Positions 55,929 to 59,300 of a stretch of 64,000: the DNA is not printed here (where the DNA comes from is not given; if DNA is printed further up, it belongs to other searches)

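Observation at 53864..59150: Tandem O-antigen-ligase-like (Wzy_C/PglL-type) paralogs, one fused in a single 1023-aa polypeptide to an ArnT/PMT-like GT-C glycosyltransferase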

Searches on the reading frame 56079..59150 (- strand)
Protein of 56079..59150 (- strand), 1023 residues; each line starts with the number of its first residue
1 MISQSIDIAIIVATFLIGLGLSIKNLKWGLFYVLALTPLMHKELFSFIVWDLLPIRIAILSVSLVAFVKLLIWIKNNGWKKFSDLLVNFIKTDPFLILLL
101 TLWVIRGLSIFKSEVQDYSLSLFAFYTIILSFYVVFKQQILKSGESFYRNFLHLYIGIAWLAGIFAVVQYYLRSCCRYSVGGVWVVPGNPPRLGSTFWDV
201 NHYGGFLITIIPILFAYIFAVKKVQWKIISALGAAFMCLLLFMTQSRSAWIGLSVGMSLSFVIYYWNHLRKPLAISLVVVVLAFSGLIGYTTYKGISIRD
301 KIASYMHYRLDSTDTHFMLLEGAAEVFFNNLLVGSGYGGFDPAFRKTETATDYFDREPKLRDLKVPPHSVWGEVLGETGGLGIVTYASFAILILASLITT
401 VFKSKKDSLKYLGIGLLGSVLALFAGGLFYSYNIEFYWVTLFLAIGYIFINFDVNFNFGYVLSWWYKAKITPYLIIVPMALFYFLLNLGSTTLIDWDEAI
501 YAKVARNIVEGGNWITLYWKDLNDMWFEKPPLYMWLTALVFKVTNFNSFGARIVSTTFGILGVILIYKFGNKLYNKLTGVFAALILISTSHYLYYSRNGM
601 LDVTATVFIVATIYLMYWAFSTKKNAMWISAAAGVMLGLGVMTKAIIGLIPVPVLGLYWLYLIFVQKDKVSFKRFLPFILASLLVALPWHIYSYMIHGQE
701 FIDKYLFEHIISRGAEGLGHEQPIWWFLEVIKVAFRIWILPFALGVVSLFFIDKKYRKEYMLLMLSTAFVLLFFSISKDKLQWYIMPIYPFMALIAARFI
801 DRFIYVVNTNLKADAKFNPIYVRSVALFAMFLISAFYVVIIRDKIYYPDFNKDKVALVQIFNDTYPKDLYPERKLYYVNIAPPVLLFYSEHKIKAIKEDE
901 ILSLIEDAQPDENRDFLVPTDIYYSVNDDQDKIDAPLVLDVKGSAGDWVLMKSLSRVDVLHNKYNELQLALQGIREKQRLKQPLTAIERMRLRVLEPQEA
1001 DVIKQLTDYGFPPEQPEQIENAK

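Call 3: search_protein_families(library=pfam, proteins=[window:56079-59150:-], max_evalue=0.01)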
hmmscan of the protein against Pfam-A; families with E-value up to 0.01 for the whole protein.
window:56079-59150:- (1023 aa): 4 families
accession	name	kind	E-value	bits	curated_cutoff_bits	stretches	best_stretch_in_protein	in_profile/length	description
PF13231.12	PMT_2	-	2.9e-22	80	26.1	1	529-689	2-157/160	Dolichyl-phosphate-mannose-protein mannosyltransferase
PF02366.24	PMT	-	3.7e-16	59.9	22.7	1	480-694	7-235/245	Dolichyl-phosphate-mannose-protein mannosyltransferase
PF04932.20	Wzy_C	-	7.6e-16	58.7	31.7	1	233-386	2-148/149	O-Antigen ligase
PF03901.23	Glyco_transf_22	-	2.4e-05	24.1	23.8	1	464-841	44-365/414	Alg9-like mannosyltransferase family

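Call 4: search_protein_families(library=ncbifam, proteins=[window:56079-59150:-], max_evalue=0.01)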
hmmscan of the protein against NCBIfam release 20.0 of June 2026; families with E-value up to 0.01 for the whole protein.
window:56079-59150:- (1023 aa): 2 families
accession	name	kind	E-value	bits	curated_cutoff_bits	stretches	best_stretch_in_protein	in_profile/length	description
NF009784.2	PRK13279.1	equivalog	1.3e-35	123.1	567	1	474-847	8-377/539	lipid IV(A) 4-amino-4-deoxy-L-arabinosyltransferase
TIGR00947.1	2A73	equivalog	1e-09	37.9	366.4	1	92-425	65-395/425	IctB family putative bicarbonate transporter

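Call 6: find_homologous_proteins(query=window:56079-59150:-)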
Query window:56079-59150:- (1023 aa): 184 proteins with E <= 0.001 among 8000 candidates; the best 120 are listed.
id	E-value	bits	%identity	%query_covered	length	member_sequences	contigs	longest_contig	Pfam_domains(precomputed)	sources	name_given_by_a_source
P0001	0.0e+0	2295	100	100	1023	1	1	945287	PF02366.25,PF03901.24,PF13231.13,PF04932.21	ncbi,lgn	-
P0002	0.0e+0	1910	81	99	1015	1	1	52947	PF02366.25,PF13231.13,PF04932.21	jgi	jgi:4-amino-4-deoxy-L-arabinose transferase-like glycosyltransferase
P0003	0.0e+0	1774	74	99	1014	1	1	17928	PF02366.25,PF13231.13,PF04932.21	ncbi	-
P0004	0.0e+0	1737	73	99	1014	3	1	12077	PF02366.25,PF13231.13,PF04932.21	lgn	-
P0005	0.0e+0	1691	71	99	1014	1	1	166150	PF02366.25,PF13231.13,PF04932.21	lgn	-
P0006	0.0e+0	1613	68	99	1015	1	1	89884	PF02366.25,PF03901.24,PF13231.13,PF04932.21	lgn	-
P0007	0.0e+0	1221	54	99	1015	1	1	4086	PF02366.25,PF13231.13,PF04932.21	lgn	-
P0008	0.0e+0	1179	53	98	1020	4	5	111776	PF02366.25,PF13231.13,PF04932.21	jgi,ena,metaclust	metaclust:\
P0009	0.0e+0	1175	53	99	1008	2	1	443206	PF02366.25,PF13231.13,PF04932.21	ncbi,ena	-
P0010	0.0e+0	1167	53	98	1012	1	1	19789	PF02366.25,PF13231.13,PF04932.21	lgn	-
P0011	0.0e+0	1167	53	99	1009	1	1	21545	PF02366.25,PF13231.13,PF04932.21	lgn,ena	-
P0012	0.0e+0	1164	51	99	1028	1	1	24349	PF02366.25,PF13231.13,PF04932.21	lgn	-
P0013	0.0e+0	1161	53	98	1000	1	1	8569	PF02366.25,PF13231.13,PF04932.21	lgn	-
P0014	0.0e+0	1156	53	98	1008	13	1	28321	PF02366.25,PF13231.13,PF04932.21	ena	-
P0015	0.0e+0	1130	50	99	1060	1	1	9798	PF02366.25,PF13231.13,PF04932.21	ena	-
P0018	0.0e+0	1093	51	98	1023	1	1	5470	PF02366.25,PF13231.13,PF04932.21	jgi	-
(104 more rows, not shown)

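Call 9: find_encoding_contigs(protein=P0001, flank=10000, max_places=3)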
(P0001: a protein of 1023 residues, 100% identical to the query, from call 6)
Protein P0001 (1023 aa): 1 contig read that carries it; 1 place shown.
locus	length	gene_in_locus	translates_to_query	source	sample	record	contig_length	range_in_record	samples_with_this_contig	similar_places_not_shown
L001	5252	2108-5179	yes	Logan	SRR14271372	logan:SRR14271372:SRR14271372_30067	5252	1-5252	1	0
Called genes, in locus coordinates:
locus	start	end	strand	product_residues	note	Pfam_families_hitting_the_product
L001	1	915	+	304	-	?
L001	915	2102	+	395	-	PF00534:Glycos_transf_1, PF13692:Glyco_trans_1_4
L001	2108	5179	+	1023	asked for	PF04932:Wzy_C, PF02366:PMT, PF03901:Glyco_transf_22 (weak), PF13231:PMT_2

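Call 14: search_solved_structures(query=A1, max_evalue=0.01, show_alignments=3)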
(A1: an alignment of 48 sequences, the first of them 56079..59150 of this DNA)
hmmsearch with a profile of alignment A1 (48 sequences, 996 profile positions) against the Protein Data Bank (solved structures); distinct sequences matched with E-value up to 0.01: 1.
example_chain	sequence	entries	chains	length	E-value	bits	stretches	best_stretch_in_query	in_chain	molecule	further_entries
5ezm_A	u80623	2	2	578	1.1e-42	149.5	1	465-797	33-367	4-amino-4-deoxy-L-arabinose transferase or related glycosyltransferases of PMT family | 4-amino-4-deoxy-L-arabinose (L-Ara4N) transferase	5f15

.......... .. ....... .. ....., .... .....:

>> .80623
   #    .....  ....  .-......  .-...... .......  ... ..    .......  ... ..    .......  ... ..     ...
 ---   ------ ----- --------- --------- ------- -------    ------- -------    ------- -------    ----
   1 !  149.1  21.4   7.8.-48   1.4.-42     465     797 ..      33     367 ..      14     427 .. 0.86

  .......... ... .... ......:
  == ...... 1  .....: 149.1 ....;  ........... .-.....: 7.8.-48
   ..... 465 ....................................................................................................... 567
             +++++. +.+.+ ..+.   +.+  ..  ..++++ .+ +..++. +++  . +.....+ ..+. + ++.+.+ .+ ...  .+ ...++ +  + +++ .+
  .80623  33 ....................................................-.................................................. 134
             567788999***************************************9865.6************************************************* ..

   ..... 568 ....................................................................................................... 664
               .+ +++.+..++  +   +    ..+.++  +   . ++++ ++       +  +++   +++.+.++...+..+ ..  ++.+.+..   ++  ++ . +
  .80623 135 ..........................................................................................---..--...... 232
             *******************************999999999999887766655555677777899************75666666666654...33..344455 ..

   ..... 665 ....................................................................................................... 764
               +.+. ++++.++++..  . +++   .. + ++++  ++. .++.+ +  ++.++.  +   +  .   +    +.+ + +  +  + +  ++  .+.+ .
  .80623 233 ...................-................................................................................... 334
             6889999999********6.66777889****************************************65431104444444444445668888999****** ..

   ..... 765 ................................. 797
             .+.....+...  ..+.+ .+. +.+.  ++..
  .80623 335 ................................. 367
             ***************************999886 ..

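Call 20: find_related_loci(query=A1, collection=genome_contigs, flank=6000)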
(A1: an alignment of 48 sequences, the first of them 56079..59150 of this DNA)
Query A1 (1023 aa) in genome_contigs; peptide patterns used: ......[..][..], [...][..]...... (x = any residue, [..] = any of these).
253 stretches matched a pattern; 203 encode a relative of the query (tblastn E <= 1e-3); the best 80 are kept; 79 distinct loci.
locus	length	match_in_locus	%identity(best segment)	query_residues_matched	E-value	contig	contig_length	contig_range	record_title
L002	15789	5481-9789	74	1-1013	0e+0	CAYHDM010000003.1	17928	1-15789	MAG TPA_asm: uncultured Candidatus Saccharibacteria bacterium isolate ERP119705_co12_185 genome assembly, contig: NODE_3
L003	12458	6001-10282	53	12-1018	0e+0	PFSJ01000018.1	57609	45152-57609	MAG: candidate division WWE3 bacterium CG_4_9_14_0_2_um_filter_35_11 CG_4_9_14_0.2_um_filter_scaffold_120_c, whole genom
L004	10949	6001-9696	50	2-1017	0e+0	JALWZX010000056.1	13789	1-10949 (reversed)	MAG: candidate division WWE3 bacterium isolate T2_metabat1_scaf2bin.175 T2_NODE_4887_length_13789_cov_1.393573, whole ge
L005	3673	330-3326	43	8-1005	0e+0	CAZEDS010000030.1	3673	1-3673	MAG TPA_asm: uncultured Candidatus Saccharibacteria bacterium isolate SRP192515_co2_20 genome assembly, contig: NODE_244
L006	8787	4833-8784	42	21-1020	0e+0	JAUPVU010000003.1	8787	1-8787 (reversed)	MAG: Patescibacteria group bacterium isolate erpe_2018_sw_33hr_WHONDRS-SW48-000096_B_bin.51 scaffold_17971, whole genome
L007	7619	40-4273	40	20-1018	0e+0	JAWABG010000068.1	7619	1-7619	MAG: Candidatus Woesearchaeota archaeon isolate JZ-4_201803_bins_322 JZ-4_201803_bins_322_scaffold_75, whole genome shot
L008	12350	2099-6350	53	11-1018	0e+0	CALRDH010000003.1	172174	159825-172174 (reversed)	MAG: candidate division WWE3 bacterium isolate TH-11nov19-29 genome assembly, contig: TH-11nov19-C48, whole genome shotg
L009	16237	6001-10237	43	21-1023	0e+0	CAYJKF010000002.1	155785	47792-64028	MAG TPA_asm: uncultured Candidatus Saccharibacteria bacterium isolate ERP124720_co1_172 genome assembly, contig: NODE_12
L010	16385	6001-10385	50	21-1019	0e+0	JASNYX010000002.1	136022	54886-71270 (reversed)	MAG: Patescibacteria group bacterium isolate PATE-7 HKU-EGSB-PATE-7_2, whole genome shotgun sequence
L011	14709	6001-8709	35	2-909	5e-159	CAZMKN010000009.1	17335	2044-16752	MAG TPA_asm: uncultured Candidatus Saccharibacteria bacterium isolate SRP191223_co1_110 genome assembly, contig: NODE_32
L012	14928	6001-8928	33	7-990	5e-159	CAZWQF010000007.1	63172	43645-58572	MAG TPA_asm: uncultured Candidatus Saccharibacteria bacterium isolate SRP286056_co1_672 genome assembly, contig: NODE_42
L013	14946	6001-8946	32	3-1016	1e-155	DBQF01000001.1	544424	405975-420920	MAG TPA_asm: candidate division WWE3 bacterium UBA1401 UBA1401_contig_1134, whole genome shotgun sequence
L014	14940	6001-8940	32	21-1002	1e-155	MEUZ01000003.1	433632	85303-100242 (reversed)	MAG: candidate division WWE3 bacterium RIFCSPHIGHO2_01_FULL_40_23 rifcsphigho2_01_scaffold_40, whole genome shotgun sequ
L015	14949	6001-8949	33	6-1006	1e-154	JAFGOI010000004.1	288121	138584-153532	MAG: Patescibacteria group bacterium isolate Zod_Metabat.613 k87_2257151, whole genome shotgun sequence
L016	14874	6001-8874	32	3-950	1e-153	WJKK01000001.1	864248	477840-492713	MAG: candidate division WWE3 bacterium isolate Bin_101 k141_320412, whole genome shotgun sequence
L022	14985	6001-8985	31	5-1005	2e-149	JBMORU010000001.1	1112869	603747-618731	MAG: Patescibacteria group bacterium isolate Betzabe_MAG188 MAG188_1, whole genome shotgun sequence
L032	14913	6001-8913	32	1-977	1e-150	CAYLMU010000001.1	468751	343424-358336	MAG TPA_asm: uncultured Candidatus Saccharibacteria bacterium isolate SRP193661_co1_136 genome assembly, contig: NODE_4_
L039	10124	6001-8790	33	7-950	3e-141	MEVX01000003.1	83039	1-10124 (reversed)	MAG: candidate division WWE3 bacterium RIFOXYB1_FULL_43_24 rifoxyb1_full_scaffold_131, whole genome shotgun sequence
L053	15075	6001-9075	31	7-1005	1e-132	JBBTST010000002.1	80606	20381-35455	MAG: Patescibacteria group bacterium isolate H41-bin102_1 H41_bin102_1_000000000002, whole genome shotgun sequence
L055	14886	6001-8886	33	7-968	3e-131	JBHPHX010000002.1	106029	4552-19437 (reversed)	Patescibacteria group bacterium isolate SAG AM-312-C07 AM-312-C07_NODE_2, whole genome shotgun sequence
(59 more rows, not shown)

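Call 31: predict_structure(alignment_id=A1)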
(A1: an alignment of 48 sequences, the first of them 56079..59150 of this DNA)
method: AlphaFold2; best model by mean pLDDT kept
length: 1023 residues; sequences in the alignment: 48
mean_pLDDT: 89.3   pTM: 0.86
mean pLDDT of the five models: 89.3, 88.8, 88.2, 86.7, 86.4
residues with pLDDT >= 90: 639; 70-90: 334; 50-70: 39; < 50: 11
segments of 3 or more residues with pLDDT < 50: 1017-1023
pLDDT, mean of each block of 10 residues (from residue 1): 79 94 94 89 70 88 94 94 90 93 95 90 91 94 92 94 90 85 74 73 90 95 93 94 86 93 94 90 86 77 55 76 91 90 92 84 79 90 95 96 92 96 83 81 95 82 93 95 87 83 90 83 76 95 90 95 98 97 97 92 97 97 94 98 95 97 94 95 96 93 89 80 91 95 96 94 97 92 93 98 93 88 94 94 83 91 90 90 84 90 90 93 88 80 92 91 89 87 88 90 90 63 38
secondary structure, 60 per line:
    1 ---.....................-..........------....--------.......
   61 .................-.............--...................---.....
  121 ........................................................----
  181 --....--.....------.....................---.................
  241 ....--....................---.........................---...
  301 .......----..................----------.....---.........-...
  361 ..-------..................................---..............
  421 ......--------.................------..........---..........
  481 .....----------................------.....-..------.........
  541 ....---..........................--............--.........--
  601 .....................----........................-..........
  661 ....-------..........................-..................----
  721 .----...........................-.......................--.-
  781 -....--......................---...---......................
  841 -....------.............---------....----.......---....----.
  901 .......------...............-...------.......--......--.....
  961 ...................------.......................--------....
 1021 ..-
elements in order (helices of 4 or more, strands of 3 or more residues): H4-24 H26-35 H42-45 H54-77 H79-91 H94-112 H116-176 E183-186 E189-193 H200-220 H224-244 H247-266 H270-294 H298-307 H312-329 H340-344 H348-356 H358-362 H370-403 H407-426 H435-451 H458-467 H471-485 H496-511 H532-544 H548-573 H576-587 H590-598 H601-621 H626-649 H651-664 H672-697 H699-716 H726-752 H754-776 H782-785 H788-809 H819-840 H842-845 H852-864 E874-877 H882-888 E892-895 H900-907 E914-919 H920-928 E939-945 E948-953 H956-979 H986-1008 H1017-1022
